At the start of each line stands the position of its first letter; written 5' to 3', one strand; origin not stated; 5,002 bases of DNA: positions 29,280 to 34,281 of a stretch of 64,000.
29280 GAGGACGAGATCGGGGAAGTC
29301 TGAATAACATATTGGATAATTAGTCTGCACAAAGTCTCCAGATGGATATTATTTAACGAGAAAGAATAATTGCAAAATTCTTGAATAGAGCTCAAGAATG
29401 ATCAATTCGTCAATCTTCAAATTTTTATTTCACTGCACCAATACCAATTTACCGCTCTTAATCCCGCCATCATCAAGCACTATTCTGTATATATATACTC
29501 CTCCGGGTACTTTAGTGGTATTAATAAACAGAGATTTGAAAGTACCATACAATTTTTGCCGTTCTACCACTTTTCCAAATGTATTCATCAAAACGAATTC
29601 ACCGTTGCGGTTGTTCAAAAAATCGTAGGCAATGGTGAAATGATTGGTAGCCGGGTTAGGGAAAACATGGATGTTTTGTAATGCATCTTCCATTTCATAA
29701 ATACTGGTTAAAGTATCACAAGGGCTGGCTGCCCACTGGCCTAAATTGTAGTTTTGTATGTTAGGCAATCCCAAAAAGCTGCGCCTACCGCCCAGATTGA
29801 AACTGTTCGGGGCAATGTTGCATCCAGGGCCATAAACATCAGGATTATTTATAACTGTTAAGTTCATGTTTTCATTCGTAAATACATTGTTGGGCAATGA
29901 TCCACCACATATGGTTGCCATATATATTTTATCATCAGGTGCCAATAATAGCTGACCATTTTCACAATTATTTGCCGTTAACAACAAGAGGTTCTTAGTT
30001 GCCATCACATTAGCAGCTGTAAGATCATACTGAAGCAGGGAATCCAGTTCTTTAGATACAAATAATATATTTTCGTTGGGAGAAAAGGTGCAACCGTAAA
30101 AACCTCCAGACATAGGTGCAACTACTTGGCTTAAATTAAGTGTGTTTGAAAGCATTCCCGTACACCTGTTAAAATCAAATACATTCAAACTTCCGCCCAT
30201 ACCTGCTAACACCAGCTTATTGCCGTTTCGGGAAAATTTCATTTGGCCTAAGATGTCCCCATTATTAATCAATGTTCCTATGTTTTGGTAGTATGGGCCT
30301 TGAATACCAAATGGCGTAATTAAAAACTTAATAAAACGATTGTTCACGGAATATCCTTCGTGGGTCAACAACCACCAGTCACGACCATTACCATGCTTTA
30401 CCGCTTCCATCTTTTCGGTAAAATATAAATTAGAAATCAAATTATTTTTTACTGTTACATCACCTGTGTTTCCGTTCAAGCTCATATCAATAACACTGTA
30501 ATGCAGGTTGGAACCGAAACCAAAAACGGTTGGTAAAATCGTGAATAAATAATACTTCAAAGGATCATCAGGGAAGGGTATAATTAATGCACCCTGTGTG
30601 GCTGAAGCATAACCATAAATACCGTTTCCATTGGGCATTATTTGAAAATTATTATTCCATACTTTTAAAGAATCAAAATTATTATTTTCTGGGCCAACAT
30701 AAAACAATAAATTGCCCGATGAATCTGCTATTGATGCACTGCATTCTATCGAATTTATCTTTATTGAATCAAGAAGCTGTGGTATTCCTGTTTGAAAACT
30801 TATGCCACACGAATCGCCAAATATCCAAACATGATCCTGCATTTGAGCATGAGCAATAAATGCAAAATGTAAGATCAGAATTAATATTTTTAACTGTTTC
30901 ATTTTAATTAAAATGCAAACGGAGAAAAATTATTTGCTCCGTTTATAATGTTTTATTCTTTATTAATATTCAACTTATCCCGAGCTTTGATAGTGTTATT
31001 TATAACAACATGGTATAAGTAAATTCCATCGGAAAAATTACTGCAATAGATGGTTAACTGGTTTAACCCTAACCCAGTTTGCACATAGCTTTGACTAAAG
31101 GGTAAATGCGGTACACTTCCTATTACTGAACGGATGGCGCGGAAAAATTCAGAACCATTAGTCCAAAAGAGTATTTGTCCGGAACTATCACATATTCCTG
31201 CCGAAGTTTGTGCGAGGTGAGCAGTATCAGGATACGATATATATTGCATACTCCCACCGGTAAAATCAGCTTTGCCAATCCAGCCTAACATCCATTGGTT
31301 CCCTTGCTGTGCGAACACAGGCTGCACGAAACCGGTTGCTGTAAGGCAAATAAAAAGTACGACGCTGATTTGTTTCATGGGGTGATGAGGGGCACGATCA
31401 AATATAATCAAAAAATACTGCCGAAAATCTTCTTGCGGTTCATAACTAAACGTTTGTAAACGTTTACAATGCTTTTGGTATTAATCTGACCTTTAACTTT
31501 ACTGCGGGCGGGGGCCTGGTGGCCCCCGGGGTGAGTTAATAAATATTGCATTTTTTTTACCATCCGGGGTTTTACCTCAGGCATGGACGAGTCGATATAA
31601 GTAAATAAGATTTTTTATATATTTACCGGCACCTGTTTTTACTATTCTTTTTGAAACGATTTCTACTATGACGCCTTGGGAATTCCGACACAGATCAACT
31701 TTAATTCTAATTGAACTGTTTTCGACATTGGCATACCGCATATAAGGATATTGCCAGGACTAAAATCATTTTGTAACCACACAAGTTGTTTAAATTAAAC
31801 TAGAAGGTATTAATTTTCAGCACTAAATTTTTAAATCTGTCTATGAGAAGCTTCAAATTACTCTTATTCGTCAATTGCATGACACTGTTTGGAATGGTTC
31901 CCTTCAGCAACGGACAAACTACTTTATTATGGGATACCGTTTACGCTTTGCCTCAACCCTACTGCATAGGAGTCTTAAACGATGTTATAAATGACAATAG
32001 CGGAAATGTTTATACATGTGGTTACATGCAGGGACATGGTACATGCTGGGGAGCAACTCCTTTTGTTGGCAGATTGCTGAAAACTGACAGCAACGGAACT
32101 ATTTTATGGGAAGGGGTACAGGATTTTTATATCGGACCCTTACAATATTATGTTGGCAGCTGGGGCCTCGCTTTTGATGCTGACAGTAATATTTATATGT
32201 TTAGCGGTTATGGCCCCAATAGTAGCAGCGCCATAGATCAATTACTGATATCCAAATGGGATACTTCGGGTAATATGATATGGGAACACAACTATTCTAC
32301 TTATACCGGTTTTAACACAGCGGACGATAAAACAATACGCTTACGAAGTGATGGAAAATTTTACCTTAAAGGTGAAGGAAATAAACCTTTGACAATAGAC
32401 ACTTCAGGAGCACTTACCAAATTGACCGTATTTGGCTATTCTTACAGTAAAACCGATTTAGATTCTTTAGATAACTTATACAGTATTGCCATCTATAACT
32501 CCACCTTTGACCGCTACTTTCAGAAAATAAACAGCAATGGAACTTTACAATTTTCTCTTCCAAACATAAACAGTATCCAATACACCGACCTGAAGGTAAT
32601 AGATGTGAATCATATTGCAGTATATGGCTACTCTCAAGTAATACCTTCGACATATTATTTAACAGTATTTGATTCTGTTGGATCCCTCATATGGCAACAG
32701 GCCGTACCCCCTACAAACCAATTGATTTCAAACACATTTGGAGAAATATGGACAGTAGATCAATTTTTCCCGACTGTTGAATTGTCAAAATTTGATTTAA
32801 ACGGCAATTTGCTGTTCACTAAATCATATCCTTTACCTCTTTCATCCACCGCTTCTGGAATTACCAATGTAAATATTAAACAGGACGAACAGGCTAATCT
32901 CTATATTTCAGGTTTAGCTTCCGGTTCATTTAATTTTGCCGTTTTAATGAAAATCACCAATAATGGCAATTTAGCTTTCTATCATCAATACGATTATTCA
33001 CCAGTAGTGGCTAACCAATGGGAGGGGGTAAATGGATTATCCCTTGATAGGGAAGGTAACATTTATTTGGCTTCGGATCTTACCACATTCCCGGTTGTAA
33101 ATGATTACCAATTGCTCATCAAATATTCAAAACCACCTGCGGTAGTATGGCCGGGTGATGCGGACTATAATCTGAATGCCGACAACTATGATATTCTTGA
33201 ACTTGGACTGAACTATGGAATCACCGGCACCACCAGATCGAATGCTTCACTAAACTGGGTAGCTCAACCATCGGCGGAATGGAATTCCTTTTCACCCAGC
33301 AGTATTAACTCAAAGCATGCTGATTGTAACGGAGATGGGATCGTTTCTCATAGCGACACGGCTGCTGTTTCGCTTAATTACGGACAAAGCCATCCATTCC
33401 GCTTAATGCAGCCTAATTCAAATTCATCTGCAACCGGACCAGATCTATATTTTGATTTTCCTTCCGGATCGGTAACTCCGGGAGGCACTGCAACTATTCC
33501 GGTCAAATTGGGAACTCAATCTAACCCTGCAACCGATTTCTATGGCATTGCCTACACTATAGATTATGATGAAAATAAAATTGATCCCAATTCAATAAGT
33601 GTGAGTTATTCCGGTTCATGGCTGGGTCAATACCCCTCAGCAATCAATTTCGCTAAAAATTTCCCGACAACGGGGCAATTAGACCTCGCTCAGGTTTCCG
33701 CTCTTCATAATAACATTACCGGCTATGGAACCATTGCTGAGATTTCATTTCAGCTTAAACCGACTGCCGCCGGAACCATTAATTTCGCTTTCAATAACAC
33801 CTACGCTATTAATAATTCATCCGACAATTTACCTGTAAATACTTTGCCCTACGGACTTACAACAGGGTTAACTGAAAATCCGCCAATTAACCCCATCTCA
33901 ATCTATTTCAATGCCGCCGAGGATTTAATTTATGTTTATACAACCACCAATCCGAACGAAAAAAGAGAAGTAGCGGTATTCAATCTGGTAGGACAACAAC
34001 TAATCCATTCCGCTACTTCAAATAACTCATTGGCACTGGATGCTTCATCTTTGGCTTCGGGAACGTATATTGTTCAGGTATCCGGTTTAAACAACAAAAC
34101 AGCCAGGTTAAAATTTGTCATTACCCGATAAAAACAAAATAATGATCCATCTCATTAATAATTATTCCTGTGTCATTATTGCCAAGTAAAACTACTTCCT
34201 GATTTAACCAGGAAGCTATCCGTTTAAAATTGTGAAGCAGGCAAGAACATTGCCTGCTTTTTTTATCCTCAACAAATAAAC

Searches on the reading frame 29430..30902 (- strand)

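Call 80: search_protein_families(library=pfam, proteins=[window:29430-30902:-], max_evalue=0.001)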
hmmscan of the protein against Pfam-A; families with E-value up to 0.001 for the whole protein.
window:29430-30902:- (490 aa): 1 family
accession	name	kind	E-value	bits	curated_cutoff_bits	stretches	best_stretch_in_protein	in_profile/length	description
PF18962.6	Por_Secre_tail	-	1.2e-08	35.6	27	1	413-479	1-67/75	Secretion system C-terminal sorting domain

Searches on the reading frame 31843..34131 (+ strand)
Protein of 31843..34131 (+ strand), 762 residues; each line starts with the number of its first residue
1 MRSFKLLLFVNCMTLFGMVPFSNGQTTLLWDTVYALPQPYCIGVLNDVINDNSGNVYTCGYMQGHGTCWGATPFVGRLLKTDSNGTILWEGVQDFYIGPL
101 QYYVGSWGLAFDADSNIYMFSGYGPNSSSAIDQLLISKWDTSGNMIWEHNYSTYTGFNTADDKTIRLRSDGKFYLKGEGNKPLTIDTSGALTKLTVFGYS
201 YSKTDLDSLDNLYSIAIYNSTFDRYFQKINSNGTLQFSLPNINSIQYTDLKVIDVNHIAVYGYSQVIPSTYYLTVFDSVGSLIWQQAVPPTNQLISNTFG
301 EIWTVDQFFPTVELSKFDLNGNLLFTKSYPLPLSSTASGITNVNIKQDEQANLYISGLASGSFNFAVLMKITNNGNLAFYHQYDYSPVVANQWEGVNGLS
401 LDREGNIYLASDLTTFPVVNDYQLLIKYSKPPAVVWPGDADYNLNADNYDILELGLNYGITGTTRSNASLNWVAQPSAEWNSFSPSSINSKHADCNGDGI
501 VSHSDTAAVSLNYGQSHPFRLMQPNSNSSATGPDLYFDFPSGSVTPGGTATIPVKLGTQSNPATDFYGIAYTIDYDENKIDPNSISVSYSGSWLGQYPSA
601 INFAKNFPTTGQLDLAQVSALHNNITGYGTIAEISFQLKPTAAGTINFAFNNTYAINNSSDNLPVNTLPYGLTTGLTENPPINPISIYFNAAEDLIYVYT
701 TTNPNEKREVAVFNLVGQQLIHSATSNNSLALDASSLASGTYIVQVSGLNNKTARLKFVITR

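Call 80: search_protein_families(library=pfam, proteins=[window:31843-34131:+], max_evalue=0.001)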
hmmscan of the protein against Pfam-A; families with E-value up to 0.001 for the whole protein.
window:31843-34131:+ (762 aa): 2 families
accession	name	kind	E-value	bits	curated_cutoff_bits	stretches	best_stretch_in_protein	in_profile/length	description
PF18962.6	Por_Secre_tail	-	8.8e-08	32.8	27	1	688-760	2-75/75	Secretion system C-terminal sorting domain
PF00963.24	Cohesin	-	1.2e-06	29.3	24.1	1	543-659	9-123/139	Cohesin domain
